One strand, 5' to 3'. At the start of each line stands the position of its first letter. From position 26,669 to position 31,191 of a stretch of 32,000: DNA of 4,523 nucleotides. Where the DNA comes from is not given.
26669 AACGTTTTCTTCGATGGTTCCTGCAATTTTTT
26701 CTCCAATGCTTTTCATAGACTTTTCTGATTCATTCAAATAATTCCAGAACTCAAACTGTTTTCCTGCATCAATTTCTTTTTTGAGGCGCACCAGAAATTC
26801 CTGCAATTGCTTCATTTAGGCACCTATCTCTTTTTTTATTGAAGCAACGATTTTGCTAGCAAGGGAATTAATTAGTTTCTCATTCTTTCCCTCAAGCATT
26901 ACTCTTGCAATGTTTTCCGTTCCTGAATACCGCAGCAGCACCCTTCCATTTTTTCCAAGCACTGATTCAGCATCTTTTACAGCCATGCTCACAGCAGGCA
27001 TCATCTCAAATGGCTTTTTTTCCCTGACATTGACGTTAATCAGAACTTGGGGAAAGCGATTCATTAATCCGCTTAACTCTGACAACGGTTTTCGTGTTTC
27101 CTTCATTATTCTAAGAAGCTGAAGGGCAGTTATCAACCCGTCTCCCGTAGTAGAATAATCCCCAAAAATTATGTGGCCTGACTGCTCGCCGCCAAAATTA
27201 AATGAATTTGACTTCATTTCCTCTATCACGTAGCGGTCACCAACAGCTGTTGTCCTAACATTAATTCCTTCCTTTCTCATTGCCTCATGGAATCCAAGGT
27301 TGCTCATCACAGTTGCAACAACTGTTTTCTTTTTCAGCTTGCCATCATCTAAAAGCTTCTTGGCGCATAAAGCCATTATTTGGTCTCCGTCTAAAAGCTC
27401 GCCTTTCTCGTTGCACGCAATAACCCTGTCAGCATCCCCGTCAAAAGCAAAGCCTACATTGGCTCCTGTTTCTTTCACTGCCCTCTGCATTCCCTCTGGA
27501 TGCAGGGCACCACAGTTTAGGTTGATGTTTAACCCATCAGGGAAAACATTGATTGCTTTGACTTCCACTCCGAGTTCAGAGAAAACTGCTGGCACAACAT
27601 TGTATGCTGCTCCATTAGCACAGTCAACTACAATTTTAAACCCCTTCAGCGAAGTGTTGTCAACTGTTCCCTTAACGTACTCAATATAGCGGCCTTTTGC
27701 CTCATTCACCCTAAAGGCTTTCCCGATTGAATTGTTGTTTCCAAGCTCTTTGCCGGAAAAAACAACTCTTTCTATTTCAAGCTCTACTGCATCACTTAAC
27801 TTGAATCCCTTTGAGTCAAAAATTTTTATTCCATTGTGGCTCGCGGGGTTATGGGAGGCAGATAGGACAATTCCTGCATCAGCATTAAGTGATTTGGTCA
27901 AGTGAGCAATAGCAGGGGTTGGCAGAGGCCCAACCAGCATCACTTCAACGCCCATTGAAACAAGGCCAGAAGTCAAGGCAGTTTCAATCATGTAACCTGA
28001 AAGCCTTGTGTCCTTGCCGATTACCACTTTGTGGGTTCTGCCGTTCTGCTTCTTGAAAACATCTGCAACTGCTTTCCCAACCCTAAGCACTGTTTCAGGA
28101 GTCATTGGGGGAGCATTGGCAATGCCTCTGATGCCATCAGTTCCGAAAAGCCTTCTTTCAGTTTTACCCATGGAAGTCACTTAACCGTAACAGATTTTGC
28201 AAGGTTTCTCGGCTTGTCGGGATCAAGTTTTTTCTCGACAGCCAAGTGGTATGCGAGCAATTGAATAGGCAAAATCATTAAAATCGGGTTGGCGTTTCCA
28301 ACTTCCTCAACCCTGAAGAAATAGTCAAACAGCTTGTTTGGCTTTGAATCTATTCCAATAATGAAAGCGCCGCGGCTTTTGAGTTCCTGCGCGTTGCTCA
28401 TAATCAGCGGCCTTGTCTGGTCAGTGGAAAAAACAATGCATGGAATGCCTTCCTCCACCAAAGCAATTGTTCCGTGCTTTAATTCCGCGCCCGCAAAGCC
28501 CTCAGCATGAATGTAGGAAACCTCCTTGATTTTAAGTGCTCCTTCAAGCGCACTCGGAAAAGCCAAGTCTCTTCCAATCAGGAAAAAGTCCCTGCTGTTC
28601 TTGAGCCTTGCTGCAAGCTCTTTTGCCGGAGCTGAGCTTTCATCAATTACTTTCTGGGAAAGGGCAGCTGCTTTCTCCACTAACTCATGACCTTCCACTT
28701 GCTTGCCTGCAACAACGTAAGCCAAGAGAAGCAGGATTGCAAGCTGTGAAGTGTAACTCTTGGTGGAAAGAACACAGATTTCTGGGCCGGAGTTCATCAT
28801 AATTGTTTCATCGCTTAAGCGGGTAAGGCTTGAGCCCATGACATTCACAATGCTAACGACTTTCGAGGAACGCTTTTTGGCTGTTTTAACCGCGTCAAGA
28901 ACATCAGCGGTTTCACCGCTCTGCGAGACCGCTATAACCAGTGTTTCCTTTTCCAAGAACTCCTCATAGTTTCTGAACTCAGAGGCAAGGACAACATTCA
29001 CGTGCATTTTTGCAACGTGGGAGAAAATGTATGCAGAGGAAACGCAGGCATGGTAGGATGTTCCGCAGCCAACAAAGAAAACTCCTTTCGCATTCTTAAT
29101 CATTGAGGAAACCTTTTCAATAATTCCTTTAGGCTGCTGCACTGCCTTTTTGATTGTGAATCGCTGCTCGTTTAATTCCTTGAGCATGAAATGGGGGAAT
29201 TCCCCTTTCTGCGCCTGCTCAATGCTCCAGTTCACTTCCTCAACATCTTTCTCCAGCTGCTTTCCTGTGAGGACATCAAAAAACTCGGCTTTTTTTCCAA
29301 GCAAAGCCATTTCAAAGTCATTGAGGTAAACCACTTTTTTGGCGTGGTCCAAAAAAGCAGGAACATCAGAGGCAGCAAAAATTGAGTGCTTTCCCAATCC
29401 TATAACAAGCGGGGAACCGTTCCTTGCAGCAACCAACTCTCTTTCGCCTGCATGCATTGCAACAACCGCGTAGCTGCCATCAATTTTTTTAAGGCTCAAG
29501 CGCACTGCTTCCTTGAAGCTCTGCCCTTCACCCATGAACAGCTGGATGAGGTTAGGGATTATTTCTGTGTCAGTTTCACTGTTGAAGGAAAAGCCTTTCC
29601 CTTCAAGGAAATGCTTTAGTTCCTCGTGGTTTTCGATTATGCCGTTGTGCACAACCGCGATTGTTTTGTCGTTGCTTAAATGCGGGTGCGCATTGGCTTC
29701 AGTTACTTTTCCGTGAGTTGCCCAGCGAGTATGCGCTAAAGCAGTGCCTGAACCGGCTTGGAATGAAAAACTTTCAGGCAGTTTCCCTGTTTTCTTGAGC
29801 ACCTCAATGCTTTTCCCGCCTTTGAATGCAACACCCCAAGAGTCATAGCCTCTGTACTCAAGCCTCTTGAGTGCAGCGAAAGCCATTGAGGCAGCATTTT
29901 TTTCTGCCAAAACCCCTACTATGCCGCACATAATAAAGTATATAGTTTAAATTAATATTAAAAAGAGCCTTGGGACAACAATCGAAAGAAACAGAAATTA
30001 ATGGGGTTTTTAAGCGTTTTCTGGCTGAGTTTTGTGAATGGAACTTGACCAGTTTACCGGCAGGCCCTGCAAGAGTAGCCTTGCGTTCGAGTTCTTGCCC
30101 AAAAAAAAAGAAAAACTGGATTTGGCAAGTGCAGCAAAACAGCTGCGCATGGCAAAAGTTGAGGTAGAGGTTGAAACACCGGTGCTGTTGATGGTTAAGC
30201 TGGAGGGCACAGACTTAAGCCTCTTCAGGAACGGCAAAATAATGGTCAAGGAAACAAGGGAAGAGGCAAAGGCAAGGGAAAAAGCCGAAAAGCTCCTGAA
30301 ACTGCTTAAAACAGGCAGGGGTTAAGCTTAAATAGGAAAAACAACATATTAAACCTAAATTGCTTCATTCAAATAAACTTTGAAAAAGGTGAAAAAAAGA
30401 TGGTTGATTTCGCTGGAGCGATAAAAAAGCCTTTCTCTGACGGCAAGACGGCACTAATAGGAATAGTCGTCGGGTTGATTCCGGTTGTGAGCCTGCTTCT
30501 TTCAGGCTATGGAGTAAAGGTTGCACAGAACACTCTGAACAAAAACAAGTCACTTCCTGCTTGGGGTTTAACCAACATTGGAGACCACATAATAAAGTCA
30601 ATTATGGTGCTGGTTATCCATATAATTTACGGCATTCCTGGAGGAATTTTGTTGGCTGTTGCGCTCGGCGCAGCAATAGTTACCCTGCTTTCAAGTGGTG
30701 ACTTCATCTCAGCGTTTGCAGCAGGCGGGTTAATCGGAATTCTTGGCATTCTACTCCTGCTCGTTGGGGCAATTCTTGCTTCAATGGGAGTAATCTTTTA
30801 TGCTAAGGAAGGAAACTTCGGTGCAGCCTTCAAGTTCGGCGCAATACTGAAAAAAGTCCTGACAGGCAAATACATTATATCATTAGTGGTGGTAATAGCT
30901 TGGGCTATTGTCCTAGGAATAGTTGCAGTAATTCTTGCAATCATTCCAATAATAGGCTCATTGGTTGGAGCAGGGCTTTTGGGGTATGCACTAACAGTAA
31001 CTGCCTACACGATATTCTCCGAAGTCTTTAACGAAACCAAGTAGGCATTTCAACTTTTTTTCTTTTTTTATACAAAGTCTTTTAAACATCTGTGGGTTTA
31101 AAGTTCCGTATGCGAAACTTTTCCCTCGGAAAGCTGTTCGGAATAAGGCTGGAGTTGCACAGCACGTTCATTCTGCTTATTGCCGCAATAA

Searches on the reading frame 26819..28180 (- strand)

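Call 9: search_protein_families(library=pfam, proteins=[window:26819-28180:-], max_evalue=0.01)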
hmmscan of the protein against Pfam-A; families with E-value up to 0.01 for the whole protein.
window:26819-28180:- (454 aa): 4 families
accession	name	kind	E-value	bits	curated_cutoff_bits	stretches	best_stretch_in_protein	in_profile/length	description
PF02878.22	PGM_PMM_I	-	6.5e-48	162.4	22.5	1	9-144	1-135/138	Phosphoglucomutase/phosphomannomutase, alpha/beta/alpha domain I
PF02880.22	PGM_PMM_III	-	9.3e-41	139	20.7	1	264-375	1-114/115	Phosphoglucomutase/phosphomannomutase, alpha/beta/alpha domain III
PF02879.22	PGM_PMM_II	-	2.8e-18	66.8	29.3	1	164-260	2-103/103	Phosphoglucomutase/phosphomannomutase, alpha/beta/alpha domain II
PF00408.26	PGM_PMM_IV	-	1.9e-16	60.3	23.1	1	380-446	1-67/68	Phosphoglucomutase/phosphomannomutase, C-terminal domain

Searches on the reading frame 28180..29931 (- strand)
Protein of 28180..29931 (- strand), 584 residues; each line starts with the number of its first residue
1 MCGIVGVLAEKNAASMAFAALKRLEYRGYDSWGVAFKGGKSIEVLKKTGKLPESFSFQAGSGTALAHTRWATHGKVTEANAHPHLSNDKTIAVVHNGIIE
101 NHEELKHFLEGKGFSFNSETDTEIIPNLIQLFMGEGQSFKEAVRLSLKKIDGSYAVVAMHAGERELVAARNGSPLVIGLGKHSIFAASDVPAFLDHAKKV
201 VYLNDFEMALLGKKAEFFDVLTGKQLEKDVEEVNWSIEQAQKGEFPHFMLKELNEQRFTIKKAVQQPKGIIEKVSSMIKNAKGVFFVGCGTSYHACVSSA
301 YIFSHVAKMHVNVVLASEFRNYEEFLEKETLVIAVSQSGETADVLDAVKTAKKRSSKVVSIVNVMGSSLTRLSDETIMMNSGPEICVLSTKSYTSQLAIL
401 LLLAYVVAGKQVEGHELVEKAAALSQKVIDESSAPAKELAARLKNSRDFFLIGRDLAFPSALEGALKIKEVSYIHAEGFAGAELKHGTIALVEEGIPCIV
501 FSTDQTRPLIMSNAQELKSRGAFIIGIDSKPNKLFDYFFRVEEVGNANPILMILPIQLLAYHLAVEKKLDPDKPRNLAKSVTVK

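Call 9: search_protein_families(library=pfam, proteins=[window:28180-29931:-], max_evalue=0.01)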
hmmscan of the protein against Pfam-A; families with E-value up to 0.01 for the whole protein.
window:28180-29931:- (584 aa): 5 families
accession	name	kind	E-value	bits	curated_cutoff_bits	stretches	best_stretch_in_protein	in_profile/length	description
PF01380.27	SIS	-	2.8e-50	170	25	2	277-404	1-129/131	SIS domain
PF13522.11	GATase_6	-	1.6e-17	64.1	27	1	61-186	10-128/130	Glutamine amidotransferase domain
PF13537.11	GATase_7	-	3.9e-17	62.9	25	1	75-194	7-122/123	Glutamine amidotransferase domain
PF13230.11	GATase_4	-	6.9e-05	22.3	23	1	1-125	1-133/272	Glutamine amidotransferases class-II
PF13580.11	SIS_2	-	0.0004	20.9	27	1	305-362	81-137/138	SIS domain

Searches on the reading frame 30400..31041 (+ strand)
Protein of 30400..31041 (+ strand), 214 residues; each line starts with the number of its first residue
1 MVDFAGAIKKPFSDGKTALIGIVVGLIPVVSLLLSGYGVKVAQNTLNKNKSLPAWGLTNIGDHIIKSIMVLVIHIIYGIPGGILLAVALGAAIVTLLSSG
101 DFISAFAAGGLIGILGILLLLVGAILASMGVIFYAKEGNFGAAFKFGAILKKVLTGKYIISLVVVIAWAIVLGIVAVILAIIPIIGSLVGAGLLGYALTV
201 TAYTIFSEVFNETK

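Call 62: search_protein_families(library=pfam, proteins=[window:30400-31041:+], max_evalue=0.01)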
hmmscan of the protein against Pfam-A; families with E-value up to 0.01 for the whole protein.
window:30400-31041:+ (214 aa): 1 family
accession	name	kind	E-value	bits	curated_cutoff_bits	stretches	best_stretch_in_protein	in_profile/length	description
PF13197.11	DUF4013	-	1.9e-25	90.1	26.9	1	20-180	2-167/168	Protein of unknown function (DUF4013)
